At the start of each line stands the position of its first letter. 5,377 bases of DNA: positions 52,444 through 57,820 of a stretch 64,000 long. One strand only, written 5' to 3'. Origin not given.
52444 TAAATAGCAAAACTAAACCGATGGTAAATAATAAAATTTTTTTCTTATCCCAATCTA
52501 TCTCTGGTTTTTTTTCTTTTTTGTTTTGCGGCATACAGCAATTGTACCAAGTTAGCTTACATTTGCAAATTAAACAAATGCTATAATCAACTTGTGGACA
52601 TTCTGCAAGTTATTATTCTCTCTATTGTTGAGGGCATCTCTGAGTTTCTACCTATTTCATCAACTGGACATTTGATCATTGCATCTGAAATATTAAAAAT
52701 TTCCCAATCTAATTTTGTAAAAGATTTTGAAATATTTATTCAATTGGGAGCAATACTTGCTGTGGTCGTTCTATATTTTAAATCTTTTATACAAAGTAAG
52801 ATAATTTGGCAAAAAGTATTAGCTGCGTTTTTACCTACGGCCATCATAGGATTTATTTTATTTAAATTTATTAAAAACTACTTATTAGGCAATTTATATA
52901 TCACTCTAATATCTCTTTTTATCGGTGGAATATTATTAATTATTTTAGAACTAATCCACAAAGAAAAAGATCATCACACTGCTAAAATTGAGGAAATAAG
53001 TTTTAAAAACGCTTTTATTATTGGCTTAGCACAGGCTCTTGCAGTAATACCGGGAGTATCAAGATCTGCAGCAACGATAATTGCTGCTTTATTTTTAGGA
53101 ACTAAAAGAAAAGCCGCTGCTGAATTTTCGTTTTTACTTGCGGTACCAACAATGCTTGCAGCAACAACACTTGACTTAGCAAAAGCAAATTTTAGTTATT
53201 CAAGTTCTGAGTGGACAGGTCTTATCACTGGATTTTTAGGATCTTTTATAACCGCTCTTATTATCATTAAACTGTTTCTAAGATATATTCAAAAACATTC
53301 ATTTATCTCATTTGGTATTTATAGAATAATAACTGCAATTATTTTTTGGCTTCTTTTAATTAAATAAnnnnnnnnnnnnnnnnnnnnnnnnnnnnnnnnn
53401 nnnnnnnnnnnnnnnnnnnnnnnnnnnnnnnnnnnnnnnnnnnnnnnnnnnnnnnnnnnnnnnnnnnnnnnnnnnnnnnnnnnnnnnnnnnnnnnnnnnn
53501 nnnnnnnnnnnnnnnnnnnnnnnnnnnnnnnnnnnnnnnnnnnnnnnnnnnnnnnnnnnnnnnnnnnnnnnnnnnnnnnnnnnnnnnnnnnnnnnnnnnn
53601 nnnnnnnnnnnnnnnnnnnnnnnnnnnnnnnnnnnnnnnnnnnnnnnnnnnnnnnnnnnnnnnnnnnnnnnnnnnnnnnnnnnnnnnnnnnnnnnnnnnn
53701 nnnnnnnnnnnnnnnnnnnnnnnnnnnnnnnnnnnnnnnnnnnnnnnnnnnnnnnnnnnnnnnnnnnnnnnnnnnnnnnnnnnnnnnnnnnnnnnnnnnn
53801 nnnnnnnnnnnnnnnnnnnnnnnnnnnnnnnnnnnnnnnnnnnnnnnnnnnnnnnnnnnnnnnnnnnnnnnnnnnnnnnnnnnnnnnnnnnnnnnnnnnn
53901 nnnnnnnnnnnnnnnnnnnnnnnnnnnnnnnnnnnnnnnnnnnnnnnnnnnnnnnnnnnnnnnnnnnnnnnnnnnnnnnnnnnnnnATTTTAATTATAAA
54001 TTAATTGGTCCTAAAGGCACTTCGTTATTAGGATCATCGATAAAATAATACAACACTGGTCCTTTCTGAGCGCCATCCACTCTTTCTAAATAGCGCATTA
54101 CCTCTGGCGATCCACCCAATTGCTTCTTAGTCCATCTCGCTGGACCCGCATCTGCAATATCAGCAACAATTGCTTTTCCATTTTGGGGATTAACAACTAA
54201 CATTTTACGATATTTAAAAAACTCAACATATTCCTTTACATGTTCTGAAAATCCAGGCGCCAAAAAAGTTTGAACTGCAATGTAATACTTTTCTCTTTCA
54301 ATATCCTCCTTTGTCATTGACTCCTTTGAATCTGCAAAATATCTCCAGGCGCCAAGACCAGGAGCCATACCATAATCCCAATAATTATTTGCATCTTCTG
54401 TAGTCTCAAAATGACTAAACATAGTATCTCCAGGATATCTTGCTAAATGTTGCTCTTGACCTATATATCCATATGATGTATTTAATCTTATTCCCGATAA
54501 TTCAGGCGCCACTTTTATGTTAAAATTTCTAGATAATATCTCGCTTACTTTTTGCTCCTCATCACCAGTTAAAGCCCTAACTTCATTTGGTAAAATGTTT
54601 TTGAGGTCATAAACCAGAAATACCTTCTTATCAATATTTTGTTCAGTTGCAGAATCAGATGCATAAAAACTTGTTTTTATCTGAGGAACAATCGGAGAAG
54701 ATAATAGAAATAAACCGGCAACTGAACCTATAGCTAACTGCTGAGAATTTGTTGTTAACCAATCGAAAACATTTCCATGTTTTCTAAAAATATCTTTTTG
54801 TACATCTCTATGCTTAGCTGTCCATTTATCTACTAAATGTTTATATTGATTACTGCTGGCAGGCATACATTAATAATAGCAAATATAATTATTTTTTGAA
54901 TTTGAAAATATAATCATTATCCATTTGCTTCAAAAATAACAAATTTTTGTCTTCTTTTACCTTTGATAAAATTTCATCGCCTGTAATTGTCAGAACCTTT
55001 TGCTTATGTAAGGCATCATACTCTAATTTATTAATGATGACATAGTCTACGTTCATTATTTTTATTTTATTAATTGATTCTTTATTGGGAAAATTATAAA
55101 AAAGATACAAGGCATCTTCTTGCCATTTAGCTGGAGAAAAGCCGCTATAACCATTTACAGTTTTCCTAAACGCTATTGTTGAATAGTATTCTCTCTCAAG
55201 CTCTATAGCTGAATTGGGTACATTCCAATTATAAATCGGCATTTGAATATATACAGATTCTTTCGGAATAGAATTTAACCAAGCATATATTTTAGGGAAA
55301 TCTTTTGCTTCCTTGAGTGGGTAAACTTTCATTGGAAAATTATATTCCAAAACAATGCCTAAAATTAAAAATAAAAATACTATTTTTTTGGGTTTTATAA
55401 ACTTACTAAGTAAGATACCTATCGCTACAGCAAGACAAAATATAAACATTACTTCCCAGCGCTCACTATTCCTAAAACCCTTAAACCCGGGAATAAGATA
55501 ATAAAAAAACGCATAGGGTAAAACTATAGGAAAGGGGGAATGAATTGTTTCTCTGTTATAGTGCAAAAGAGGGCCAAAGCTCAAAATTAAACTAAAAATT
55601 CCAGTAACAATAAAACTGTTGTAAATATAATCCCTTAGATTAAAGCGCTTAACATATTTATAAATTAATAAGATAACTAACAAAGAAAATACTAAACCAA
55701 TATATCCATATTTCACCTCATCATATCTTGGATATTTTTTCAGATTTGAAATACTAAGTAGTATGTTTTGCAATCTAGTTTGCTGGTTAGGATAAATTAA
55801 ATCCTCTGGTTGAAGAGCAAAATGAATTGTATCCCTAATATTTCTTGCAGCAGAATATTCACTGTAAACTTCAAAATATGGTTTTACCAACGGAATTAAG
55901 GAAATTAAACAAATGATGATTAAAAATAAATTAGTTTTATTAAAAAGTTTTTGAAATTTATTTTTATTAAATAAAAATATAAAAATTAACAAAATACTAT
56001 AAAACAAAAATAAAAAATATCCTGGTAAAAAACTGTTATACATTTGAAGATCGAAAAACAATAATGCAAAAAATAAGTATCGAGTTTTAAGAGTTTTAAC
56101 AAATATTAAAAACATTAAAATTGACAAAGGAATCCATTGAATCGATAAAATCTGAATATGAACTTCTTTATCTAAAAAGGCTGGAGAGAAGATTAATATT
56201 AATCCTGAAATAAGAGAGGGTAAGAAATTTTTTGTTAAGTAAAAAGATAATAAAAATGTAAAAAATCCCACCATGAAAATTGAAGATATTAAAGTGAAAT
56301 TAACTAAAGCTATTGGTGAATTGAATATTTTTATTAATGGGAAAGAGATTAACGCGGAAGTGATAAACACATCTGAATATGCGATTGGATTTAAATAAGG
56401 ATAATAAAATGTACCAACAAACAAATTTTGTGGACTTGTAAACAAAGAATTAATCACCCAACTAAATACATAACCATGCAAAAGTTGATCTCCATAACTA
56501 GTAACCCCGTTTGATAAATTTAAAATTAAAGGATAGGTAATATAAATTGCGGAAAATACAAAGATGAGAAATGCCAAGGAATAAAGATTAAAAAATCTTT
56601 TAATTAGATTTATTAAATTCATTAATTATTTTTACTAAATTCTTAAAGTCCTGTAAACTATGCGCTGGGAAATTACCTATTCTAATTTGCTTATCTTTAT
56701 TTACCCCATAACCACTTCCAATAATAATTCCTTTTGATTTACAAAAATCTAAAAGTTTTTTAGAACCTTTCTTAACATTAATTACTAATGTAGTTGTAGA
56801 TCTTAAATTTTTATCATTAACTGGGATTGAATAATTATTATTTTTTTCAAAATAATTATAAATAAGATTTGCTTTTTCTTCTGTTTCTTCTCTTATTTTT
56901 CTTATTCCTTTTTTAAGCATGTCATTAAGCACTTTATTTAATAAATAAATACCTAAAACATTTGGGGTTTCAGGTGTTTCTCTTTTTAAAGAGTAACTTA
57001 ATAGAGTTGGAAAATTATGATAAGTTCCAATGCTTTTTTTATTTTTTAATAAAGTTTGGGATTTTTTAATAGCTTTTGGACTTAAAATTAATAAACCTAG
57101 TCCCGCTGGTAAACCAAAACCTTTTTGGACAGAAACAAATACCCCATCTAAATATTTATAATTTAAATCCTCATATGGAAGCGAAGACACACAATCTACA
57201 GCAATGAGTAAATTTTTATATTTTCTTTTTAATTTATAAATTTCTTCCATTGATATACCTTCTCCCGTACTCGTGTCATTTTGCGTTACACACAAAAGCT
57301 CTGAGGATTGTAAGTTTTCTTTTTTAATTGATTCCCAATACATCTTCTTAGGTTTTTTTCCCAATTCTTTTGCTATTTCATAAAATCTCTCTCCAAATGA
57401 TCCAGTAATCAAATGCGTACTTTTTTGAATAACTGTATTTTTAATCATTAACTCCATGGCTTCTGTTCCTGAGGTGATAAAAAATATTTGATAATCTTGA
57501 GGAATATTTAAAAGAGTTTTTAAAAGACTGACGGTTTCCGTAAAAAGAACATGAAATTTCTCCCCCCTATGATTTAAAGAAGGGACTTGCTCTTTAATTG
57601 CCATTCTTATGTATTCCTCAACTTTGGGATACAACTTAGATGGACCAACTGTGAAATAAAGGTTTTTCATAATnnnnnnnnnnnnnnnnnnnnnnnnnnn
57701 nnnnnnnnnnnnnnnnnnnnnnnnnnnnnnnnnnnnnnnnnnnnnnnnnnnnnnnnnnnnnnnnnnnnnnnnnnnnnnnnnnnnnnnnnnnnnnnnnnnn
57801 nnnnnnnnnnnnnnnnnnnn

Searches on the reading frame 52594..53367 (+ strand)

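Call 39: search_protein_families(library=pfam, proteins=[window:52594-53367:+], max_evalue=0.001)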
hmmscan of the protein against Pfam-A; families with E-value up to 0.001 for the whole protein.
window:52594-53367:+ (257 aa): 1 family
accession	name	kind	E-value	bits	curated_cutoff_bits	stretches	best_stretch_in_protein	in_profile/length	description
PF02673.24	BacA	-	4.7e-73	246.5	33.4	1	7-250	2-257/257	Bacitracin resistance protein BacA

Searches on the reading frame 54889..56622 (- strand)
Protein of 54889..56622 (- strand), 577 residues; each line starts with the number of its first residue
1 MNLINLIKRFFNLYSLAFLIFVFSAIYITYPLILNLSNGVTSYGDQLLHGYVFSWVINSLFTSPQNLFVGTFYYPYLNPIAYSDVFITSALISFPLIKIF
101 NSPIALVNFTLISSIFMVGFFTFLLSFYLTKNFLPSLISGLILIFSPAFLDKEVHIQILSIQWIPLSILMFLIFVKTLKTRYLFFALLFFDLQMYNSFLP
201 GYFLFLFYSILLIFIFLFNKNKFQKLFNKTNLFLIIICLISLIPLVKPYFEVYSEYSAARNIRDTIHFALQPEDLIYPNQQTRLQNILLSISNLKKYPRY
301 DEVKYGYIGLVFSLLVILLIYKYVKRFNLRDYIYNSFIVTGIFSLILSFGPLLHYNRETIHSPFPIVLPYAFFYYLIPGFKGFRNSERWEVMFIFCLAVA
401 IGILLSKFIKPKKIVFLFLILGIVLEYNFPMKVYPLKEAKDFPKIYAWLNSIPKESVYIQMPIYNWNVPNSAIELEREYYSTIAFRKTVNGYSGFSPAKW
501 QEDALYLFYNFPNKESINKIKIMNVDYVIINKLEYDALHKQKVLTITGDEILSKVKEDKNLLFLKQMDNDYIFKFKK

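Call 20: search_protein_families(library=pfam, proteins=[window:54889-56622:-], max_evalue=0.01)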
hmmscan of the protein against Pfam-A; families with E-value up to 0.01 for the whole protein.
window:54889-56622:- (577 aa): 0 families

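Call 43: search_protein_families(library=pfam, proteins=[window:54889-56622:-], max_evalue=10)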
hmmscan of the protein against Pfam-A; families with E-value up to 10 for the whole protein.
window:54889-56622:- (577 aa): 0 families

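Call 85: search_protein_families(library=ncbifam, proteins=[window:54889-56622:-], max_evalue=1)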
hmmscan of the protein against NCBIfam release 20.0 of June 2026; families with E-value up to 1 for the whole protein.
window:54889-56622:- (577 aa): 0 families

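Call 86: search_solved_structures(query=window:54889-56622:-, max_evalue=10)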
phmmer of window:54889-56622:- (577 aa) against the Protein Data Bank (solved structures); distinct sequences matched with E-value up to 10: 0.

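Call 88: find_homologous_proteins(query=window:54889-56622:-, max_evalue=0.001)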
Query window:54889-56622:- (577 aa): 204 proteins with E <= 0.001 among 8000 candidates; the best 120 are listed.
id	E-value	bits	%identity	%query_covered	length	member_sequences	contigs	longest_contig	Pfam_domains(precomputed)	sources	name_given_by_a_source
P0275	0.0e+0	1102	86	100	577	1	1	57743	PF19830.5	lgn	-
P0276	1.9e-245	834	80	80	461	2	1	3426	PF19830.5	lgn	-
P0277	2.9e-225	767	60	99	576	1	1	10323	-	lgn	-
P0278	1.9e-224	765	61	99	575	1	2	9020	-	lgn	-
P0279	9.7e-217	739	59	95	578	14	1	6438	-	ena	-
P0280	1.2e-214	732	58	99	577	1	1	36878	PF19830.5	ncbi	-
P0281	1.3e-213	729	60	97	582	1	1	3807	-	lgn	-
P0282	1.5e-212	725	58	99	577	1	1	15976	-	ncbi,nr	ncbi:MAG: hypothetical protein HYT06_01915 [Candidatus Levybacteria bacterium]|nr:hypothetical prote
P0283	1.2e-210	719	57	99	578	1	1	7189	-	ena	-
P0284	3.6e-210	718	58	97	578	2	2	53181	-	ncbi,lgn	-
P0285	5.3e-210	717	58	99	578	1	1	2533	-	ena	-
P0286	1.1e-209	716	58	98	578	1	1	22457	-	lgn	-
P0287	1.4e-208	712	57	99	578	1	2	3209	PF19830.5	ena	-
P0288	9.6e-207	706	56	99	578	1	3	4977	-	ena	-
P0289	1.4e-203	696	56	99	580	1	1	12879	PF19830.5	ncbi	-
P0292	9.8e-171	587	49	97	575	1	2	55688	PF19830.5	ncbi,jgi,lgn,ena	-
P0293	2.6e-168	579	48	96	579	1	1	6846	PF19830.5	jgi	jgi:hypothetical protein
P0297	6.4e-165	568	48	97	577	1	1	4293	PF19830.5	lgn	-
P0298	1.3e-164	567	47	97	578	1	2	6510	PF24677.2,PF19830.5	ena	-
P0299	1.8e-164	567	45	98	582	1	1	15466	PF19830.5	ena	-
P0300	3.4e-164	566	47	97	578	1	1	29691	PF19830.5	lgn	-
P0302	4.5e-163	562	49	97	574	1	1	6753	PF19830.5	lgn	-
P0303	4.7e-163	562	48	97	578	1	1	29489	PF19830.5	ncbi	-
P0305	1.3e-162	561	47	97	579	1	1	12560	PF19830.5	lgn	-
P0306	1.8e-162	560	46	98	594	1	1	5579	PF19830.5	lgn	-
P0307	2.9e-162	559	46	97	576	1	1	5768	PF19830.5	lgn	-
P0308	1.1e-161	558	46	98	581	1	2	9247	PF19830.5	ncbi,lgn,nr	ncbi:hypothetical protein M1615_03885 [Patescibacteria group bacterium]|nr:hypothetical protein [Pat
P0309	1.5e-161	557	47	97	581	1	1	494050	PF19830.5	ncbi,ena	-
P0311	3.6e-161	556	47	97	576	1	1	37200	PF19830.5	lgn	-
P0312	5.8e-161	555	46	100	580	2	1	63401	PF19830.5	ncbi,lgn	-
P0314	4.8e-160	552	46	97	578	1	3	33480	PF19830.5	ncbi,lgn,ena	ncbi:MAG: hypothetical protein AAB609_03730 [Patescibacteria group bacterium]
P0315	8.3e-160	551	46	97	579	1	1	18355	PF19830.5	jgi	jgi:heme/copper-type cytochrome/quinol oxidase subunit 4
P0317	1.2e-159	551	44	99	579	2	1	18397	PF19830.5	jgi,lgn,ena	-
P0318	3.5e-159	549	46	97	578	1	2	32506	PF19830.5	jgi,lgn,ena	-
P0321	3.6e-158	546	46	97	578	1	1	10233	PF19830.5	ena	-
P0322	4.1e-158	546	44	95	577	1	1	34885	PF19830.5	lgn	-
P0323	1.0e-157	544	45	99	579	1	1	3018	PF19830.5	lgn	-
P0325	3.0e-157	543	44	98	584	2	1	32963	PF19830.5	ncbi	-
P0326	3.8e-156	539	45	98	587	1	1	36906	PF19830.5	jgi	jgi:hypothetical protein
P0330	1.4e-155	537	44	98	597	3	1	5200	PF19830.5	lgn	-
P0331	2.0e-155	537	44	97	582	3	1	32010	PF19830.5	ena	-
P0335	7.1e-155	535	44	98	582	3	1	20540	PF19830.5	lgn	-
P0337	2.9e-154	533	45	99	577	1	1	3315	PF19830.5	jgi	jgi:hypothetical protein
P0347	7.4e-152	525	44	97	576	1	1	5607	PF24677.2,PF19830.5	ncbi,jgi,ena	-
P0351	4.9e-151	522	44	97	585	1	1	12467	PF19830.5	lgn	-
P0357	1.9e-149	517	46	96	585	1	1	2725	PF19830.5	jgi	jgi:hypothetical protein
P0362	3.7e-148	513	44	93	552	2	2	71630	PF19830.5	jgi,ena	-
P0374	7.9e-146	505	44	95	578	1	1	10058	PF19830.5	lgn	-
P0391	2.2e-140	487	43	98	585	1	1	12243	PF19830.5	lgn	-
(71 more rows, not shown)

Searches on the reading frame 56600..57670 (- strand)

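Call 39: search_protein_families(library=pfam, proteins=[window:56600-57670:-], max_evalue=0.001)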
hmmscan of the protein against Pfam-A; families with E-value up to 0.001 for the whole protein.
window:56600-57670:- (356 aa): 1 family
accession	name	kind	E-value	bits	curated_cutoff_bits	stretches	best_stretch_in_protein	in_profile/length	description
PF00266.25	Aminotran_5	-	9.8e-24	84.4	21.5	1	18-321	20-339/371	Aminotransferase class-V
